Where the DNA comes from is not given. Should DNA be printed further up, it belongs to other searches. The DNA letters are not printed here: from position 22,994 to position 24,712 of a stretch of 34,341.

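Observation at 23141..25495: Single ORF fusing a cysteine synthase to a CysRS-like enzyme whose HIGH and KMSKS motifs read SLGH and KMSRE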

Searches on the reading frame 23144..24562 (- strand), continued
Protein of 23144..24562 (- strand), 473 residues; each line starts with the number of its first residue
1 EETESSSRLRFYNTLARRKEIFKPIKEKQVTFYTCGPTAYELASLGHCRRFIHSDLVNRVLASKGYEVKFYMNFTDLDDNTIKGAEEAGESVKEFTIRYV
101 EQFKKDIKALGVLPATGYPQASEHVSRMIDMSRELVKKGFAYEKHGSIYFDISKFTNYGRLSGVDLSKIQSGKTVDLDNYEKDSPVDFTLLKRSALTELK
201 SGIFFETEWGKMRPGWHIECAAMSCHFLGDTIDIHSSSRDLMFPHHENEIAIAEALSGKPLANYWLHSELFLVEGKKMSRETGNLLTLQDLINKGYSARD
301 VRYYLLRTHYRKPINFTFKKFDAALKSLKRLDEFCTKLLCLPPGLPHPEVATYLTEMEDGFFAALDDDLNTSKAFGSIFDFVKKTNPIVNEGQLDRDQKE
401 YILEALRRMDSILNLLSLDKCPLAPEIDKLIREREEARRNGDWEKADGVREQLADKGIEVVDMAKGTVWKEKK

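Call 47: search_solved_structures(query=window:23144-24562:-, max_evalue=1e-20, show_alignments=2)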
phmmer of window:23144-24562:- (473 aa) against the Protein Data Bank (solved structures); distinct sequences matched with E-value up to 1e-20: 8.
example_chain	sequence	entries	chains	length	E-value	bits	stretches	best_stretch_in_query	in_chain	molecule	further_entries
8qhp_A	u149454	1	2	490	1.2e-99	337.4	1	5-470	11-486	Cysteine--tRNA ligase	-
3tqo_A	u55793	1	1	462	5.4e-93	315.5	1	9-471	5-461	Cysteinyl-tRNA synthetase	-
1li5_A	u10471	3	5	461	9.6e-93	314.7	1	9-472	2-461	CYSTEINYL-TRNA SYNTHETASE | Cysteine--tRNA ligase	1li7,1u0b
6ujd_A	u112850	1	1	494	4.7e-73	249.8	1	8-468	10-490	Cysteine--tRNA ligase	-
3sp1_A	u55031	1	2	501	3e-60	207.6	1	6-469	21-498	Cysteinyl-tRNA synthetase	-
9yru_A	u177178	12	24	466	2.8e-54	187.9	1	8-316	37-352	Cysteine--tRNA ligase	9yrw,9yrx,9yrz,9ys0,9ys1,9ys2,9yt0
8hfm_A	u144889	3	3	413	1.3e-41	146.2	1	27-331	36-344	L-cysteine:1D-myo-inositol 2-amino-2-deoxy-alpha-D-glucopyranoside ligase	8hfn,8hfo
3c8z_A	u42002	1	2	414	1.3e-41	146.2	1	27-331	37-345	Cysteinyl-tRNA synthetase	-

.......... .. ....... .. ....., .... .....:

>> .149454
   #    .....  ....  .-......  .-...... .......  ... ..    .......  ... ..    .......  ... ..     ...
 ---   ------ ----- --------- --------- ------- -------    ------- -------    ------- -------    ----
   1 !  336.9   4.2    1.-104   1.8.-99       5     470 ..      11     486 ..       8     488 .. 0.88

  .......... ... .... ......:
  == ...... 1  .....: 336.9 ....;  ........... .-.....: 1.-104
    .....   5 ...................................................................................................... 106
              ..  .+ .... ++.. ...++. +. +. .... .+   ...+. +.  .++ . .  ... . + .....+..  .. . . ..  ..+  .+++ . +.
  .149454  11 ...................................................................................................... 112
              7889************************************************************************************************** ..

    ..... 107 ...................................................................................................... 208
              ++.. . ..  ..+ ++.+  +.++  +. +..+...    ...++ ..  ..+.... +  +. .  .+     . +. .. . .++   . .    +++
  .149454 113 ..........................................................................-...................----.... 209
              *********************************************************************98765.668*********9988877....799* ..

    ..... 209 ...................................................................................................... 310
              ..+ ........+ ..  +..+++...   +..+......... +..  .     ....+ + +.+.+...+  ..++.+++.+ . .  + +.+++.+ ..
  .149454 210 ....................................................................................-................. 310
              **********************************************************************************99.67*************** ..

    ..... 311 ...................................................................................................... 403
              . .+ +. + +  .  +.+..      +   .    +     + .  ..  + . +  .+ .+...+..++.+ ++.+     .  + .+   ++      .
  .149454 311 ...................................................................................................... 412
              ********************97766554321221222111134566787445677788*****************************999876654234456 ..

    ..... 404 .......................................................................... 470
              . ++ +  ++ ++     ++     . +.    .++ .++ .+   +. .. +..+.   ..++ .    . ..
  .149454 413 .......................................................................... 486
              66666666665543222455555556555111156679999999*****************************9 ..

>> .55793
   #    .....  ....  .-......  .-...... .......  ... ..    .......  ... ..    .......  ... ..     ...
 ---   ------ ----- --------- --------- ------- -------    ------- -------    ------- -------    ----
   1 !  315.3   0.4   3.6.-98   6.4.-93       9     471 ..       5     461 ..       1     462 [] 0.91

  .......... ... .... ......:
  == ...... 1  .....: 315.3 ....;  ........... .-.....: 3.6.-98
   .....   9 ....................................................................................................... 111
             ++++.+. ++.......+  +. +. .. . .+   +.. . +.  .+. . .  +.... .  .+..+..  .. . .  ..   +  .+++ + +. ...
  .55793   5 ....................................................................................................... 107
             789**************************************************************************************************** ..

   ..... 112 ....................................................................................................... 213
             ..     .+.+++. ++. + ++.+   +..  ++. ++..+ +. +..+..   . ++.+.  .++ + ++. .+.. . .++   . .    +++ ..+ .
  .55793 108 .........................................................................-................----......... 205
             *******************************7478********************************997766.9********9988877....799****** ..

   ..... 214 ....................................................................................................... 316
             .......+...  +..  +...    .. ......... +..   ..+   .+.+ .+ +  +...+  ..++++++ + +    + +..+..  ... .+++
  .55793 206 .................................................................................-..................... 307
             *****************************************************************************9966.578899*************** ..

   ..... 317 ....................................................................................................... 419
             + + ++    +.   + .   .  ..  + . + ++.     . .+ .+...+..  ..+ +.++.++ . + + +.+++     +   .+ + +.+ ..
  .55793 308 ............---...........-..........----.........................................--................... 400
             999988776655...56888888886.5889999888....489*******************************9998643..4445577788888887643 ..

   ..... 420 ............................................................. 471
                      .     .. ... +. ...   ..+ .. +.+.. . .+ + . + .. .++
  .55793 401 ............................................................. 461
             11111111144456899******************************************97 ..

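Call 66: find_encoding_contigs(protein=P0129, flank=8000, max_places=2)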
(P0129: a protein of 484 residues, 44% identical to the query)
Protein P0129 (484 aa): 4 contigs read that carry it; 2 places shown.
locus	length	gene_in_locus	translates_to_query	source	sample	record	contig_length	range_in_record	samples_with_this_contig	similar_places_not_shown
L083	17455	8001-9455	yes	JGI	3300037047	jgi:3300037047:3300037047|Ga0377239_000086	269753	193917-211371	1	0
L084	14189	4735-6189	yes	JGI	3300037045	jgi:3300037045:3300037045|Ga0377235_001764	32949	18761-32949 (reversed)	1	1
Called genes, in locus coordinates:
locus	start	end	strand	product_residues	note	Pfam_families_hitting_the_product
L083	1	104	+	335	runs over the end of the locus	PF02661:Fic, PF12802:MarR_2 (weak)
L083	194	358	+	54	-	PF03013:Pyr_excise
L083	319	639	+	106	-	-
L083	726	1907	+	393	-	PF04015:DUF362, PF12837:Fer4_6 (faint), PF13187:Fer4_9 (weak), PF13237:Fer4_10 (weak), PF14697:Fer4_21 (weak), PF12838:Fer4_7, PF25160:LdpA_Fe-S-bd (weak), PF00037:Fer4 (weak), +1 more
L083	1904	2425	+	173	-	PF09918:DUF2148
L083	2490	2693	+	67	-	PF22544:HYDIN_VesB_CFA65-like_Ig (weak), PF07610:DUF1573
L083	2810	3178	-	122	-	-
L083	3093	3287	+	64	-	-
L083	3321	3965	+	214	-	PF01810:LysE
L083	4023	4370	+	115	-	PF07238:PilZ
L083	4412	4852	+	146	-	PF01967:MoaC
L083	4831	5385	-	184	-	PF01464:SLT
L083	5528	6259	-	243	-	PF00515:TPR_1 (weak), PF00515:TPR_1 (weak), PF07719:TPR_2 (weak), PF13181:TPR_8 (weak), PF23914:TPR_CcmH_CycH (weak), PF13414:TPR_11, PF14559:TPR_19, PF13432:TPR_16 (weak), +11 more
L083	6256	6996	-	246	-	PF13525:YfiO, PF13174:TPR_6 (faint), PF13428:TPR_14 (faint), PF13432:TPR_16 (faint), PF14559:TPR_19 (faint)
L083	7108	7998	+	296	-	PF00291:PALP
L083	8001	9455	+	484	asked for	PF01406:tRNA-synt_1e, PF09190:DALR_2 (weak)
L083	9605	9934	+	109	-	PF14716:HHH_8 (faint), PF00633:HHH (faint), PF12836:HHH_3, PF03934:T2SSK (faint), PF14520:HHH_5 (weak), PF21687:T2SSK_1st (weak)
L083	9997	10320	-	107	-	PF00137:ATP-synt_C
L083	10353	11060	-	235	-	PF00119:ATP-synt_A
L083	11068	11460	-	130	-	PF03899:ATP-synt_I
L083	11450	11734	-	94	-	PF09527:ATPase_gene1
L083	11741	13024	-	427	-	PF00202:Aminotran_3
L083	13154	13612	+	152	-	PF01668:SmpB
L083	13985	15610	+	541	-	PF13084:DUF3943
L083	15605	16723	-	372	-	-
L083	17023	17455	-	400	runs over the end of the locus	PF01103:Omp85 (weak)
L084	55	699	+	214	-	PF01810:LysE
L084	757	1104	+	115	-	PF07238:PilZ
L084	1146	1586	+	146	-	PF01967:MoaC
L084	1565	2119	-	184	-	PF01464:SLT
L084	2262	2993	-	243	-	PF00515:TPR_1 (weak), PF00515:TPR_1 (weak), PF07719:TPR_2 (weak), PF13181:TPR_8 (weak), PF23914:TPR_CcmH_CycH (weak), PF13414:TPR_11, PF14559:TPR_19, PF13432:TPR_16 (weak), +11 more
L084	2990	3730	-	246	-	PF13525:YfiO, PF13174:TPR_6 (faint), PF13428:TPR_14 (faint), PF13432:TPR_16 (faint), PF14559:TPR_19 (faint)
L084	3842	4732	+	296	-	PF00291:PALP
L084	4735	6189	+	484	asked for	PF01406:tRNA-synt_1e, PF09190:DALR_2 (weak)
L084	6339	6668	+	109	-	PF14716:HHH_8 (faint), PF00633:HHH (faint), PF12836:HHH_3, PF03934:T2SSK (faint), PF14520:HHH_5 (weak), PF21687:T2SSK_1st (weak)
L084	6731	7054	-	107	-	PF00137:ATP-synt_C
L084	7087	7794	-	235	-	PF00119:ATP-synt_A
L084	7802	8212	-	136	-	PF03899:ATP-synt_I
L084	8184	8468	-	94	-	PF09527:ATPase_gene1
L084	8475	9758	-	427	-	PF00202:Aminotran_3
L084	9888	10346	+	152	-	PF01668:SmpB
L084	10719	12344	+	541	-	PF13084:DUF3943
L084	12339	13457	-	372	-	-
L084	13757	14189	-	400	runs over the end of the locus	PF01103:Omp85 (weak)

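Call 67: find_encoding_contigs(protein=P0277, flank=8000, max_places=2)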
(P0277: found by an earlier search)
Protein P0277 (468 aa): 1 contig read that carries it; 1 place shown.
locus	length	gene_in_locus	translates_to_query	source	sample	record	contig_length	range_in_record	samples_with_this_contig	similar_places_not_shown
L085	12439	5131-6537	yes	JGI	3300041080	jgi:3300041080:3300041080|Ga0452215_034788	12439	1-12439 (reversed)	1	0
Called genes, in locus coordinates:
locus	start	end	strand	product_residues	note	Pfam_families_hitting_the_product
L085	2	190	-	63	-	?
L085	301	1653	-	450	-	PF00989:PAS, PF08448:PAS_4, PF13188:PAS_8, PF13426:PAS_9, PF00158:Sigma54_activat, PF14532:Sigma54_activ_2, PF25601:AAA_lid_14, PF02954:HTH_8, +1 more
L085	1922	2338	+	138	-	PF00072:Response_reg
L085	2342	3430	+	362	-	PF08448:PAS_4, PF13426:PAS_9, PF02518:HATPase_c, PF14501:HATPase_c_5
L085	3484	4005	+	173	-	PF00072:Response_reg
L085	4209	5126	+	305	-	PF00291:PALP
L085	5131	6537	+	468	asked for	PF01406:tRNA-synt_1e, PF01921:tRNA-synt_1f (faint), PF09334:tRNA-synt_1g (faint), PF09190:DALR_2, PF23493:CysS_C (faint)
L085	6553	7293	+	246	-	PF00899:ThiF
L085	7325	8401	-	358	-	PF08735:DUF1786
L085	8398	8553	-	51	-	-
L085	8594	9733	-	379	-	PF04389:Peptidase_M28, PF05343:Peptidase_M42 (faint), PF01546:Peptidase_M20, PF07687:M20_dimer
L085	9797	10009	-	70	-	-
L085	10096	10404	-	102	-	PF14358:DUF4405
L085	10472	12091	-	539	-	PF00370:FGGY_N, PF02782:FGGY_C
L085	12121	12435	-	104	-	PF00596:Aldolase_II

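Call 68: find_encoding_contigs(protein=P0286, flank=8000, max_places=2)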
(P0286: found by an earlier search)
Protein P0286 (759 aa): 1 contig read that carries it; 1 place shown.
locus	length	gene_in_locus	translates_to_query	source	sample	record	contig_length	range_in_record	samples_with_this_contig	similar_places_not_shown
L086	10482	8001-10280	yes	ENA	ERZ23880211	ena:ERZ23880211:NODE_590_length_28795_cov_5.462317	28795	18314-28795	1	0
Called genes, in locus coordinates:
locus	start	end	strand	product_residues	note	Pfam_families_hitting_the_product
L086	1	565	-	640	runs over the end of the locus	PF00133:tRNA-synt_1, PF01406:tRNA-synt_1e (weak), PF09334:tRNA-synt_1g, PF00133:tRNA-synt_1, PF19303:Anticodon_3, PF08264:Anticodon_1 (weak), PF01588:tRNA_bind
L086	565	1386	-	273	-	PF04468:PSP1, PF28472:PSP1_3rd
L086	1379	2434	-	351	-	PF13177:DNA_pol3_delta2, PF09115:DNApol3-delta_C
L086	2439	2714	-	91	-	PF00216:Bac_DNA_binding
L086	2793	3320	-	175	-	PF02357:NusG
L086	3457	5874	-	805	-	PF19838:LptD_2, PF04453:LptD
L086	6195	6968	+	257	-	PF01975:SurE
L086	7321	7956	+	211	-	PF02223:Thymidylate_kin, PF13521:AAA_28 (weak)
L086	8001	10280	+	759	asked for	PF00291:PALP, PF01406:tRNA-synt_1e, PF09190:DALR_2, PF23493:CysS_C (weak)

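Call 69: find_encoding_contigs(protein=P0128, flank=8000, max_places=2)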
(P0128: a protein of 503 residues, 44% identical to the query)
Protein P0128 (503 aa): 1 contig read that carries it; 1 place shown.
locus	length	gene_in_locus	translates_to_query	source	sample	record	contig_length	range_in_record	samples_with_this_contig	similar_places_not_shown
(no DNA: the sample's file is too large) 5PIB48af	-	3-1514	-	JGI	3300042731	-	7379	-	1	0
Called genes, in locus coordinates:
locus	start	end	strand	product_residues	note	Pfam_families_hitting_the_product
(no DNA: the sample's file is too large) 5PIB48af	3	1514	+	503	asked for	PF01406:tRNA-synt_1e, PF09190:DALR_2, PF23493:CysS_C (weak)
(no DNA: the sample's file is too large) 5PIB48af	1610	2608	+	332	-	-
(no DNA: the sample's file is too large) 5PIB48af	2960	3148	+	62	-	PF12838:Fer4_7 (weak), PF12797:Fer4_2 (weak), PF12837:Fer4_6, PF13237:Fer4_10, PF00037:Fer4, PF14697:Fer4_21, PF12838:Fer4_7, PF13187:Fer4_9, +6 more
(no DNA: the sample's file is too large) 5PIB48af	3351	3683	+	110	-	-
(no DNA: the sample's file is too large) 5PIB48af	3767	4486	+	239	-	PF01553:Acyltransferase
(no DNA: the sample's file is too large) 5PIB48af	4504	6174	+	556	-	PF00753:Lactamase_B, PF12706:Lactamase_B_2 (weak), PF22505:RNase_J_b_CASP, PF07521:RMMBL, PF17770:RNase_J_C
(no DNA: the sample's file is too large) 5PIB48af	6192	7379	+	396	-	?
